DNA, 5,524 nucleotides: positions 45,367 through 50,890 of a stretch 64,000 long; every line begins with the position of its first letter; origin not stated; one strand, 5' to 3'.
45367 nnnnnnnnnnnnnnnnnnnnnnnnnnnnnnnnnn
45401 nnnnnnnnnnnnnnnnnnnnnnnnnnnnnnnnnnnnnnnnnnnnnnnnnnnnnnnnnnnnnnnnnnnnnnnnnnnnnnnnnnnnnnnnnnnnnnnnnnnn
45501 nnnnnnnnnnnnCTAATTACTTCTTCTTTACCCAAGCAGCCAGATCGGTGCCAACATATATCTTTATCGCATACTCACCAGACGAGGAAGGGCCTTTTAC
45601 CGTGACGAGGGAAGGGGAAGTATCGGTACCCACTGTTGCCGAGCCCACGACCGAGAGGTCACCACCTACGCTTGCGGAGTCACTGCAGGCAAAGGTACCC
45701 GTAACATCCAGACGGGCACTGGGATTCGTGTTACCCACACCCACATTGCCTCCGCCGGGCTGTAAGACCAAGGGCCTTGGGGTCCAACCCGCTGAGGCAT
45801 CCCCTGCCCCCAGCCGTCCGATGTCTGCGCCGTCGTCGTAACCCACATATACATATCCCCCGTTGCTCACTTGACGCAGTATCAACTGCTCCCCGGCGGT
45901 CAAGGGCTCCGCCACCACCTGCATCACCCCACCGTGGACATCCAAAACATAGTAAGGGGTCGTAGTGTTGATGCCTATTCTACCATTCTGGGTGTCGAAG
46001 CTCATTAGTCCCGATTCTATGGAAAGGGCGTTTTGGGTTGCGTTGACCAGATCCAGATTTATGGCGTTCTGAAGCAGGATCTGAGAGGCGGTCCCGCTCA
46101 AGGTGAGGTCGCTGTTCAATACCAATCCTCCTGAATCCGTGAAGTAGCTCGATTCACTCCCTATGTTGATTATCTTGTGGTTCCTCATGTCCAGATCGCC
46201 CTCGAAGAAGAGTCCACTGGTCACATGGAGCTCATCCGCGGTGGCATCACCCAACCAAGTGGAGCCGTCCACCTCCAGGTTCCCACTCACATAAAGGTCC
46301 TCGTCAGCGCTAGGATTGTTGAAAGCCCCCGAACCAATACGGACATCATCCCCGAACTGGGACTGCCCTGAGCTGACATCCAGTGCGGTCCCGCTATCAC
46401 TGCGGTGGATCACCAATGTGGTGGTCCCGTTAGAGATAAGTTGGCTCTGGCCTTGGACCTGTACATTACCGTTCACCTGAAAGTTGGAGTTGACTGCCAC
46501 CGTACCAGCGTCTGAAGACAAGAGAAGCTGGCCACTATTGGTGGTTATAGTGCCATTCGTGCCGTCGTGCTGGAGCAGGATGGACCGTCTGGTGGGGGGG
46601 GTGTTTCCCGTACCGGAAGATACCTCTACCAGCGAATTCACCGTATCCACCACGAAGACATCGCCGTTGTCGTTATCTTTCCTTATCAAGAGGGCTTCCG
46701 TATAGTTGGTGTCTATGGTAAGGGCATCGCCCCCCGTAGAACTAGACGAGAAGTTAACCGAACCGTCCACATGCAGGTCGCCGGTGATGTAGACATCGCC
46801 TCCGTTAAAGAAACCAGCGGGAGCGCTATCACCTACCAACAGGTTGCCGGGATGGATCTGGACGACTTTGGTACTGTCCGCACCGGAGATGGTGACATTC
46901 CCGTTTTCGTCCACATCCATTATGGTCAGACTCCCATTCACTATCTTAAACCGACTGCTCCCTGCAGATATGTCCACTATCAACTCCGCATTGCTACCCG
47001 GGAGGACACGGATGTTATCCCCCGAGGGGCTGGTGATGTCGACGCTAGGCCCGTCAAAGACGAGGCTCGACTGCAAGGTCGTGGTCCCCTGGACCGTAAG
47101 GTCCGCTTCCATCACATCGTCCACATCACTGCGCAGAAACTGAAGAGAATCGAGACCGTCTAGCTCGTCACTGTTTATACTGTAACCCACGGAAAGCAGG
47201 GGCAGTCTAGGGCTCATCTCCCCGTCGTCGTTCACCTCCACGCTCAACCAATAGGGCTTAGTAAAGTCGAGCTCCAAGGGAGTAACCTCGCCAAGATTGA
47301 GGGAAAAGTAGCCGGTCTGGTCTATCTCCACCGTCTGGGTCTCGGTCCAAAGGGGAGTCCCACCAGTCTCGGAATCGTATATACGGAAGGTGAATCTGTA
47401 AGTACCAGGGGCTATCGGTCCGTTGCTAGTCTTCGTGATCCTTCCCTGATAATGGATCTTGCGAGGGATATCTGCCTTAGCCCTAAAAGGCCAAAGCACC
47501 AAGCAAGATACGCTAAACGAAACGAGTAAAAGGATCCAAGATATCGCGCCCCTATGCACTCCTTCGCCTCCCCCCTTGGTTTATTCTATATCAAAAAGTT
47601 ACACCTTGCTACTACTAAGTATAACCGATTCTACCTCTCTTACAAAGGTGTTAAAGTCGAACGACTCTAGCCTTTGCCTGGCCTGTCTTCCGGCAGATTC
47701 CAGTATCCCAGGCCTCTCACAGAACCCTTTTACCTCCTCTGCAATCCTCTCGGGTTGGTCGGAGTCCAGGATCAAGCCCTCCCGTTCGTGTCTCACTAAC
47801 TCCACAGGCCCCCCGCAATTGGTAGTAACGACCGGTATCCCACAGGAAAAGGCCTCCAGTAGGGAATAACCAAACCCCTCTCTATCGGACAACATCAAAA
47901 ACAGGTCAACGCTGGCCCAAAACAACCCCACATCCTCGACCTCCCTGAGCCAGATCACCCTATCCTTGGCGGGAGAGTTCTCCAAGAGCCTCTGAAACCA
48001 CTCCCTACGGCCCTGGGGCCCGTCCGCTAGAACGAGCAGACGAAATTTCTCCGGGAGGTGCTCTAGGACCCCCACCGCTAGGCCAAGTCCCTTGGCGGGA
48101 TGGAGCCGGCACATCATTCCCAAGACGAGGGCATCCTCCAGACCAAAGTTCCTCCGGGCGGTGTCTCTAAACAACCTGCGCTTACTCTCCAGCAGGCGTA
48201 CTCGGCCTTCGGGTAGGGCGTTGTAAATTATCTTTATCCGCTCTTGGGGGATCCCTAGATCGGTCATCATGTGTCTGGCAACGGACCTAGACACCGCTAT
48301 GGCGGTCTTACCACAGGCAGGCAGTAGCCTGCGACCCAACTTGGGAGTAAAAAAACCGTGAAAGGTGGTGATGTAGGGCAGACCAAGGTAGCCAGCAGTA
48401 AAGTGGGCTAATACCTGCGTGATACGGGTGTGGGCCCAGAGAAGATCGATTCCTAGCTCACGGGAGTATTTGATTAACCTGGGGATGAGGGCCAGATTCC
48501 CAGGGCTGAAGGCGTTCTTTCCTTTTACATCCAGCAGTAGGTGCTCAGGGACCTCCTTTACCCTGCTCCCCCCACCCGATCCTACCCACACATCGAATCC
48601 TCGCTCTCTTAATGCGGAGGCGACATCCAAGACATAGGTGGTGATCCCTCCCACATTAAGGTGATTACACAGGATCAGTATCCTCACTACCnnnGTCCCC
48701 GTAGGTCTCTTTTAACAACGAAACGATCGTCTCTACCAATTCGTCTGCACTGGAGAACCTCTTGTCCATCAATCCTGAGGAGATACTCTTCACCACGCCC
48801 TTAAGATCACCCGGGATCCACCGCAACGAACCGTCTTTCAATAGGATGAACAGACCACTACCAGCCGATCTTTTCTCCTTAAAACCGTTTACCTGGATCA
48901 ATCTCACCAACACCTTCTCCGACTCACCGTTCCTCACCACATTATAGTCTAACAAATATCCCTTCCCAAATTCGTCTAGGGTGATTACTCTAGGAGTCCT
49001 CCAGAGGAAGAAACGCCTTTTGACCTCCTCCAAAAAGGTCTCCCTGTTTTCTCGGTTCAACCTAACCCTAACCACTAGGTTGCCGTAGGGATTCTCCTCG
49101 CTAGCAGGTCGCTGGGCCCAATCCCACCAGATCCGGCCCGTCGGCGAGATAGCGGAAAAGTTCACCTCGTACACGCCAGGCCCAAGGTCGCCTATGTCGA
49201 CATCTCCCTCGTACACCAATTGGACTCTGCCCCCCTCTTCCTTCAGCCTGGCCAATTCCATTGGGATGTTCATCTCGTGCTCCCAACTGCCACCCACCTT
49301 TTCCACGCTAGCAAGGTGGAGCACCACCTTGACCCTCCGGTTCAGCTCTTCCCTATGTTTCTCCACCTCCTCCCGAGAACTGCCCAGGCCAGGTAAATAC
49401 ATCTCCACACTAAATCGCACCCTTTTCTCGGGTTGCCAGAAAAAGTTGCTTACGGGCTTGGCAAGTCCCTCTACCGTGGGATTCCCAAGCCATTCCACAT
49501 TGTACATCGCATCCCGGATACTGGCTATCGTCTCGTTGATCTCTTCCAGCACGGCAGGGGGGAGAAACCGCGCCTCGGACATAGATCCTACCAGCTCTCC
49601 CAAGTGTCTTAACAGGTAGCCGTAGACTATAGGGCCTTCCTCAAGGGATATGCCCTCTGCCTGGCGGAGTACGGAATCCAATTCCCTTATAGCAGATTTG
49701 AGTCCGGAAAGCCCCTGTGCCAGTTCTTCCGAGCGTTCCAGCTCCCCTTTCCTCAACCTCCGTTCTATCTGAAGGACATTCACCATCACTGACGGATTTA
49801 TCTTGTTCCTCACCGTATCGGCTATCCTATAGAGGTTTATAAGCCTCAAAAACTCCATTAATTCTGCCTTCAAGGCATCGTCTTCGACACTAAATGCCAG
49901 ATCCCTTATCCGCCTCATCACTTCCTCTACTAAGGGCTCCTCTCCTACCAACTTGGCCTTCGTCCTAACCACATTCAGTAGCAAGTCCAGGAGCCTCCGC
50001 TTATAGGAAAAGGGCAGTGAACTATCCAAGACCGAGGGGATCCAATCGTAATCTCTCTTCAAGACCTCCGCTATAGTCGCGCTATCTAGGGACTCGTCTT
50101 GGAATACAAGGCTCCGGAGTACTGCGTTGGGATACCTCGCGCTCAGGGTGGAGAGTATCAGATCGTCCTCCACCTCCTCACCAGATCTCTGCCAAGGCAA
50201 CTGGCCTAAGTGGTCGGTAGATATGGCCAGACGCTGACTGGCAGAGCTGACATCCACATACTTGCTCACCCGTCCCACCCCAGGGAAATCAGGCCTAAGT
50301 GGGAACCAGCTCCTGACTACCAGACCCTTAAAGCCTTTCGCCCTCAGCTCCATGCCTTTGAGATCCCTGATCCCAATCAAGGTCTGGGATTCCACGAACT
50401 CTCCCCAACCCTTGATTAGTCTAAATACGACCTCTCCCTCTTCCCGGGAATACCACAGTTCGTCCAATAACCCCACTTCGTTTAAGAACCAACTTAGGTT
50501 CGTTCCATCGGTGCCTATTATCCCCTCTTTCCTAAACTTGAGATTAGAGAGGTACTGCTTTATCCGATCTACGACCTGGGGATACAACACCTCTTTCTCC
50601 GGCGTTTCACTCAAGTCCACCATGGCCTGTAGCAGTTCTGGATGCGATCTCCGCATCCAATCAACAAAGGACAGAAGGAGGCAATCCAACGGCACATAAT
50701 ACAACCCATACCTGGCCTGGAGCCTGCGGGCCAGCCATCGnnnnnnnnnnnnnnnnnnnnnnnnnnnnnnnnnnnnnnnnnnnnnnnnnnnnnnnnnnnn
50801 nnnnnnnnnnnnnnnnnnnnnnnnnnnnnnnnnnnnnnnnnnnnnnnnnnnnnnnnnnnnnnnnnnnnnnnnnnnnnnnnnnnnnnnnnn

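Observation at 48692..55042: Giant 2116-aa fusion protein carrying a RelA/SpoT alarmone-synthetase module, a GHKL ATPase and a P-loop NTPase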

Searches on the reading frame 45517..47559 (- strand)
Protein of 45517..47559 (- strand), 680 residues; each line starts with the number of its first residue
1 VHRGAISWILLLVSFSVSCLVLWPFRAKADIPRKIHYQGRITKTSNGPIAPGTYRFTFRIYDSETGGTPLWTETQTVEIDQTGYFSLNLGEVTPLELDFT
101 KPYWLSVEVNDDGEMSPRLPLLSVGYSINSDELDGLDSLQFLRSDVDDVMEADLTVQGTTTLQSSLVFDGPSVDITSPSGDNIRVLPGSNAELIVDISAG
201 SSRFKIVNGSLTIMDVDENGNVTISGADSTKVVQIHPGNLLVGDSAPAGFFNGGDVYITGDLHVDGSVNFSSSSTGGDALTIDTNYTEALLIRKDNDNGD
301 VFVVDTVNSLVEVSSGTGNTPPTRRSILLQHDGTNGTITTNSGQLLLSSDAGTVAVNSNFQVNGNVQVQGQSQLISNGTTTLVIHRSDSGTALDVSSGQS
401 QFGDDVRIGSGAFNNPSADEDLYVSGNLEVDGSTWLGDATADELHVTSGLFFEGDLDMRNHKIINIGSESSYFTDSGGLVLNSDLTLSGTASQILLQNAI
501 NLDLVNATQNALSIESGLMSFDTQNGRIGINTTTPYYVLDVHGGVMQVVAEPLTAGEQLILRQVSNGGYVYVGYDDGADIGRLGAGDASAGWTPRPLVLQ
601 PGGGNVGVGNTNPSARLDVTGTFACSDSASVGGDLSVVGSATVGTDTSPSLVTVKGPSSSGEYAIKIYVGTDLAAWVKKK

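Call 9: search_protein_families(library=pfam, proteins=[window:45517-47559:-], max_evalue=0.001)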
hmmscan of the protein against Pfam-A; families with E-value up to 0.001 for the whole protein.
window:45517-47559:- (680 aa): 0 families

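Call 15: search_protein_families(library=padloc, proteins=[window:45517-47559:-], max_evalue=1)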
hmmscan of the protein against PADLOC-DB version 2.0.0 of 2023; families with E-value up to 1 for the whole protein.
window:45517-47559:- (680 aa): 0 families

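Call 113: search_protein_families(library=phrogs, proteins=[window:45517-47559:-], max_evalue=0.01)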
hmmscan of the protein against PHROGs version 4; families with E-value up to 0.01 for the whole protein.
window:45517-47559:- (680 aa): 1 family
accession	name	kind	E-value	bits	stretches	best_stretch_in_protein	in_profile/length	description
phrog_972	-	tail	5.4e-06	25.4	1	127-351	883-1087/1246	tail fiber protein proximal subunit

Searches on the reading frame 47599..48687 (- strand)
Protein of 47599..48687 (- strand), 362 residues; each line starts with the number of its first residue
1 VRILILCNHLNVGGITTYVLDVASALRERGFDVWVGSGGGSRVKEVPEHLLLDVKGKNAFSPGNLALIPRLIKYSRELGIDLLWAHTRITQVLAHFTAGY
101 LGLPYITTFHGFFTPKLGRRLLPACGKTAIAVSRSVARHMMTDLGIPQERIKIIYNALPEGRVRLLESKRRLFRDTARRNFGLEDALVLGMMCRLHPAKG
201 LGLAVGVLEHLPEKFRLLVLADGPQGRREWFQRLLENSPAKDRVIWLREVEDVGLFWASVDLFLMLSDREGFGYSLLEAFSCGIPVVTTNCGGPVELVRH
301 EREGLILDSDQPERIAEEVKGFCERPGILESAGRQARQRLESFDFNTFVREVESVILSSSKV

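Call 9: search_protein_families(library=pfam, proteins=[window:47599-48687:-], max_evalue=0.001)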
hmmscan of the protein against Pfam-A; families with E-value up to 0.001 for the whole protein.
window:47599-48687:- (362 aa): 6 families
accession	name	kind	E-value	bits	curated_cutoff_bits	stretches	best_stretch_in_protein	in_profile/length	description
PF00534.26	Glycos_transf_1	-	2.3e-26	92.8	26.4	1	175-339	3-172/172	Glycosyl transferases group 1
PF13692.12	Glyco_trans_1_4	-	6.1e-25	88.6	27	1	188-320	3-137/142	Glycosyl transferases group 1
PF13439.12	Glyco_transf_4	-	9.9e-22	78.2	28.5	1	12-157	1-165/170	Glycosyltransferase Family 4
PF13579.12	Glyco_trans_4_4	-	4.6e-11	43.8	29.7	1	13-156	1-157/158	Glycosyl transferase 4-like domain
PF20706.3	GT4-conflict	-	7.2e-07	29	26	1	192-302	203-324/385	Family 4 Glycosyltransferase in conflict systems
PF13477.12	Glyco_trans_4_2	-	0.00031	21.4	23.4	1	16-112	10-109/139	Glycosyl transferase 4-like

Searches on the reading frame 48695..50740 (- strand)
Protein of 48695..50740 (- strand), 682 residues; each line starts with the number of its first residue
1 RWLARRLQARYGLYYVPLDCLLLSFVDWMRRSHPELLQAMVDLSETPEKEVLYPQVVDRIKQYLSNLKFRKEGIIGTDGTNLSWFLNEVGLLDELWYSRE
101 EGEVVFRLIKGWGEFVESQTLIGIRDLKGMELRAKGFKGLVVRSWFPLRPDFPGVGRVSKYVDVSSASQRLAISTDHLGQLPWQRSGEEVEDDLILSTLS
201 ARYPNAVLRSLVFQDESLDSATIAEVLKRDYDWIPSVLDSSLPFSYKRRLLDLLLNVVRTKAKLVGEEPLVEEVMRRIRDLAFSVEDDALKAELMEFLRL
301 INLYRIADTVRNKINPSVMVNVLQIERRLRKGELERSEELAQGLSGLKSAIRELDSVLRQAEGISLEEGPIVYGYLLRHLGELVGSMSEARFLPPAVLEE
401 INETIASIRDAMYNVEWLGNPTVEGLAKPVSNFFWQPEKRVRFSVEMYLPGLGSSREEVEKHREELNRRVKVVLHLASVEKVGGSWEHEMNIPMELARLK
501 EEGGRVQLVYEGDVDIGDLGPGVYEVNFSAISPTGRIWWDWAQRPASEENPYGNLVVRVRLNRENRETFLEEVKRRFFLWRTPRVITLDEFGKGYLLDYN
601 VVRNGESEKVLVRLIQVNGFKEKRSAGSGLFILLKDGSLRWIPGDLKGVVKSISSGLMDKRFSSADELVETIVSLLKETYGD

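Call 22: search_protein_families(library=pfam, proteins=[window:48695-50740:-], max_evalue=10)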
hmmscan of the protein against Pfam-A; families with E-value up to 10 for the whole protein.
window:48695-50740:- (682 aa): 0 families
